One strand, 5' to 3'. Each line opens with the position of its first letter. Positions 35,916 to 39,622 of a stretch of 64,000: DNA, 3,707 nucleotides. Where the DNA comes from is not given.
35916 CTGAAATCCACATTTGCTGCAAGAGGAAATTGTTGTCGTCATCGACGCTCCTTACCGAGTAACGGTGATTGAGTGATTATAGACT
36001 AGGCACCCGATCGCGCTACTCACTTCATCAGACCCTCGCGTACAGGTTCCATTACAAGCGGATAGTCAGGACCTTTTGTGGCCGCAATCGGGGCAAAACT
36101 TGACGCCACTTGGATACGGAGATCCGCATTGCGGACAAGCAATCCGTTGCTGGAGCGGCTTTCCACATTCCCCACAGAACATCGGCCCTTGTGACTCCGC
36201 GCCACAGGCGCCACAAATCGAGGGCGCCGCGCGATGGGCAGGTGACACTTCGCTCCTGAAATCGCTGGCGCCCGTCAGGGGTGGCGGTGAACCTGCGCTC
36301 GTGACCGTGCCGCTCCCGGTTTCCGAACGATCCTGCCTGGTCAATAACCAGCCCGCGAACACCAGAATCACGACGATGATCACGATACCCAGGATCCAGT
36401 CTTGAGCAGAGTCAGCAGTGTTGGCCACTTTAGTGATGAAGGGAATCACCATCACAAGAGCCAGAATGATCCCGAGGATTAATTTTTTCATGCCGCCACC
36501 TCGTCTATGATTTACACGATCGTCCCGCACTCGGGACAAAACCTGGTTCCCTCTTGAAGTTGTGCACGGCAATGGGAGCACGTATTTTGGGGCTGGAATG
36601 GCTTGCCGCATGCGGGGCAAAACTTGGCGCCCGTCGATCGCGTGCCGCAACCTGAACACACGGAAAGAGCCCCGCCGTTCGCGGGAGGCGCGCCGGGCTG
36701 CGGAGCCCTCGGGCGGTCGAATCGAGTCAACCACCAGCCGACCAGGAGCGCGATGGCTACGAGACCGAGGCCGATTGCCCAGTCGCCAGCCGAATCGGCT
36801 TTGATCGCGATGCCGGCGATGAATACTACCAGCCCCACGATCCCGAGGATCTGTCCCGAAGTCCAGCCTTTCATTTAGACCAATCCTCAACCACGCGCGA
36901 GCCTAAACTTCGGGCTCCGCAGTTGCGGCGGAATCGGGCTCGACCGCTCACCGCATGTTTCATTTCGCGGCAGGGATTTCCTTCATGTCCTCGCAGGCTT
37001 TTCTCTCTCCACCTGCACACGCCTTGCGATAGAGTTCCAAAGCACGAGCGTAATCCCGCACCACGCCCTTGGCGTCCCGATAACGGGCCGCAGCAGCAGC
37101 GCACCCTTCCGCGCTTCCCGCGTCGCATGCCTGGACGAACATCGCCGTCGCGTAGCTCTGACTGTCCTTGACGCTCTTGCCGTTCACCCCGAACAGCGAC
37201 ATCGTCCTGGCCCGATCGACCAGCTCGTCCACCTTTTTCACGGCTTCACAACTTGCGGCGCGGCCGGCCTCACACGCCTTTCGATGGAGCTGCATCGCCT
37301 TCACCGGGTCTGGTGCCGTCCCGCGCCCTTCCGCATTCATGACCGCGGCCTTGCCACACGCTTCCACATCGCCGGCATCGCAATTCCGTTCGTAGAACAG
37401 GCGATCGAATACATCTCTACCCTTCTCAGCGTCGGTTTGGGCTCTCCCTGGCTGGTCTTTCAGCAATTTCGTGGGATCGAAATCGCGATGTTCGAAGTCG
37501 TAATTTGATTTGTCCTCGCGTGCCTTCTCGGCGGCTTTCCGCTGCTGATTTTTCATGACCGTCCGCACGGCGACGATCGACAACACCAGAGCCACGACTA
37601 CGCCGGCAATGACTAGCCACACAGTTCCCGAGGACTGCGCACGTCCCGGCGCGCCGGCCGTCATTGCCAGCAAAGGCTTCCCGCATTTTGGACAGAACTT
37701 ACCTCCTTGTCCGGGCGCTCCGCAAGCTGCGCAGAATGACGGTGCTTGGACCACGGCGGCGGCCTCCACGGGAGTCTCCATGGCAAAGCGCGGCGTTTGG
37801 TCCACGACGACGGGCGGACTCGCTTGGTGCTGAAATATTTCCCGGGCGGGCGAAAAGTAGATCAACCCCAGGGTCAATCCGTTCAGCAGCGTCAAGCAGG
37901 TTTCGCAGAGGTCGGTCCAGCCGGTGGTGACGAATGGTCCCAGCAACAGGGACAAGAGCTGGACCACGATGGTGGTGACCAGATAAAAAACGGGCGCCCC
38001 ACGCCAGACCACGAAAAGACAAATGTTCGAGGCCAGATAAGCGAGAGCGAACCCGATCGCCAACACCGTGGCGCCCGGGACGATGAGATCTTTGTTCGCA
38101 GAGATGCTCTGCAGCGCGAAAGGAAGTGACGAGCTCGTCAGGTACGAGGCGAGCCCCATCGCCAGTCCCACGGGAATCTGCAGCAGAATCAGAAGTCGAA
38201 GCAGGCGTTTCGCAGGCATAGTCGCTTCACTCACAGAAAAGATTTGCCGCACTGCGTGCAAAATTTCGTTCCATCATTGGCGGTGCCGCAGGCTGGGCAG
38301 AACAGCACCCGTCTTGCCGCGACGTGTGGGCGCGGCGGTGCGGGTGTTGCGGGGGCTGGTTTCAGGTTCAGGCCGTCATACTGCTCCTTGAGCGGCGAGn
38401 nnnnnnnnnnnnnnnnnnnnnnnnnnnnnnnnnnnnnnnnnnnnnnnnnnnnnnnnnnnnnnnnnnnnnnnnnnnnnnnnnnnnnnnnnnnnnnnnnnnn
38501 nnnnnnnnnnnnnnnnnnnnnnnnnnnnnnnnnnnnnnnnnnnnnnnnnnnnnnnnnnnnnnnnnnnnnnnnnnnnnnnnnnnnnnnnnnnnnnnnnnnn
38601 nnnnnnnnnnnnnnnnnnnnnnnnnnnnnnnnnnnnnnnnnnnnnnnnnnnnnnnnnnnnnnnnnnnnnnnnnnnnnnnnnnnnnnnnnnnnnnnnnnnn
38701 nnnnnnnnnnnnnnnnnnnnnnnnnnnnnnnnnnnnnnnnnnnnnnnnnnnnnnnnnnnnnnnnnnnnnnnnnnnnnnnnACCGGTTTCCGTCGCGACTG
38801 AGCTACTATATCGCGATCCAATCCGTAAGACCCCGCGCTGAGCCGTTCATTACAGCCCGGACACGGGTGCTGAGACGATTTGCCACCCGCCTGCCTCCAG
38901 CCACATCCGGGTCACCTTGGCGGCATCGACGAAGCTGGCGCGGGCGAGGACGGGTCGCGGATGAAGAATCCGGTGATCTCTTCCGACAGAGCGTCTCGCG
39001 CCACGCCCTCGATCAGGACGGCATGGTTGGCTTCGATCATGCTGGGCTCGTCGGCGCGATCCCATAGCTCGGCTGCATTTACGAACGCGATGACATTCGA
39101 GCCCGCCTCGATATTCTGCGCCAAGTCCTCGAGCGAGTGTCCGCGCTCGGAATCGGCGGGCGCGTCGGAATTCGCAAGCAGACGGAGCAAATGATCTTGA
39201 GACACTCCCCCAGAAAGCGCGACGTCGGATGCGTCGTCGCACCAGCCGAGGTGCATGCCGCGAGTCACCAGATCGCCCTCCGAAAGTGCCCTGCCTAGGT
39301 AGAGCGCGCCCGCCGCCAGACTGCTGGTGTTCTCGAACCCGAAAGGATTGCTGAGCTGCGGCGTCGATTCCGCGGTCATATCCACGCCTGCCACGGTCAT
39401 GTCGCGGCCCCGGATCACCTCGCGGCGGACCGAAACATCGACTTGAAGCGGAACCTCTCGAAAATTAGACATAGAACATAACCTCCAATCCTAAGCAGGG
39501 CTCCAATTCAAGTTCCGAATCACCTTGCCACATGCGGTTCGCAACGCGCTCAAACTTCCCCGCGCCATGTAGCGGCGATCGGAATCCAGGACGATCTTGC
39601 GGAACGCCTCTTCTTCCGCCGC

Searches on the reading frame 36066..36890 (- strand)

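Call 8: search_protein_families(library=pfam, proteins=[window:36066-36890:-], max_evalue=0.01)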
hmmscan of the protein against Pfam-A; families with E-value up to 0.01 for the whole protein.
window:36066-36890:- (274 aa): 8 families
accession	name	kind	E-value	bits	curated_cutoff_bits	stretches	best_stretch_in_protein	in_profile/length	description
PF12773.13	DZR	-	1.6e-08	35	27.3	1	226-270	1-45/45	Double zinc ribbon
PF13240.11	Zn_Ribbon_1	-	3.7e-06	27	25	1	252-272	2-22/23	zinc-ribbon domain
PF13248.11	Zn_ribbon_3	-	6.6e-05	22.7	27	1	250-272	3-25/26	zinc-ribbon domain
PF18912.6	DZR_2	-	0.0012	19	27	1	223-269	7-55/56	Double zinc ribbon domain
PF23113.1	MARCHF6_C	-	0.003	17.8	28.8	1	137-182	31-80/180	E3 ubiquitin-protein ligase MARCHF6-like, C-terminal domain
PF24463.1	DUF7577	-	0.0055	16.7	28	1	250-271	3-24/27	Domain of unknown function (DUF7577)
PF07191.17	Zn_ribbon_6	-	0.0064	16.9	25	0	224-253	17-46/67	Double zinc ribbon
PF10571.15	UPF0547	-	0.0082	16.7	29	1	252-271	3-22/26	Uncharacterised protein family UPF0547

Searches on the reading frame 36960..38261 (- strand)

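Call 8: search_protein_families(library=pfam, proteins=[window:36960-38261:-], max_evalue=0.01)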
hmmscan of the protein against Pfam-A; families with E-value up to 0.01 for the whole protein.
window:36960-38261:- (433 aa): 2 families
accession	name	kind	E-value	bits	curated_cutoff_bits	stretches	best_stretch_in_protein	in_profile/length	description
PF08238.18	Sel1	-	1e-08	35.8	30.7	1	300-333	2-35/36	Sel1 repeat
PF12773.13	DZR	-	0.0094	16.5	27.3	0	172-196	10-33/45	Double zinc ribbon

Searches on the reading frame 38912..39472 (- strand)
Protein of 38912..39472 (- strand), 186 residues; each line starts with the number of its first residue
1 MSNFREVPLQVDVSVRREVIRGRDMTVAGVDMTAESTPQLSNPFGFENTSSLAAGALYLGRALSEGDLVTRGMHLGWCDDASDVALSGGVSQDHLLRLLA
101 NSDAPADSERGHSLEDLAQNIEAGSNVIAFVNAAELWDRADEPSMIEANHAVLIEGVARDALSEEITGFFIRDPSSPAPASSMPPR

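Call 8: search_protein_families(library=pfam, proteins=[window:38912-39472:-], max_evalue=0.01)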
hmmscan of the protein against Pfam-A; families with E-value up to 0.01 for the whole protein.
window:38912-39472:- (186 aa): 1 family
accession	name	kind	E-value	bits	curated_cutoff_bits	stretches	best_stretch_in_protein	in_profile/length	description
PF13529.12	Peptidase_C39_2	-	0.0045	18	24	1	90-174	65-142/143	Peptidase_C39 like family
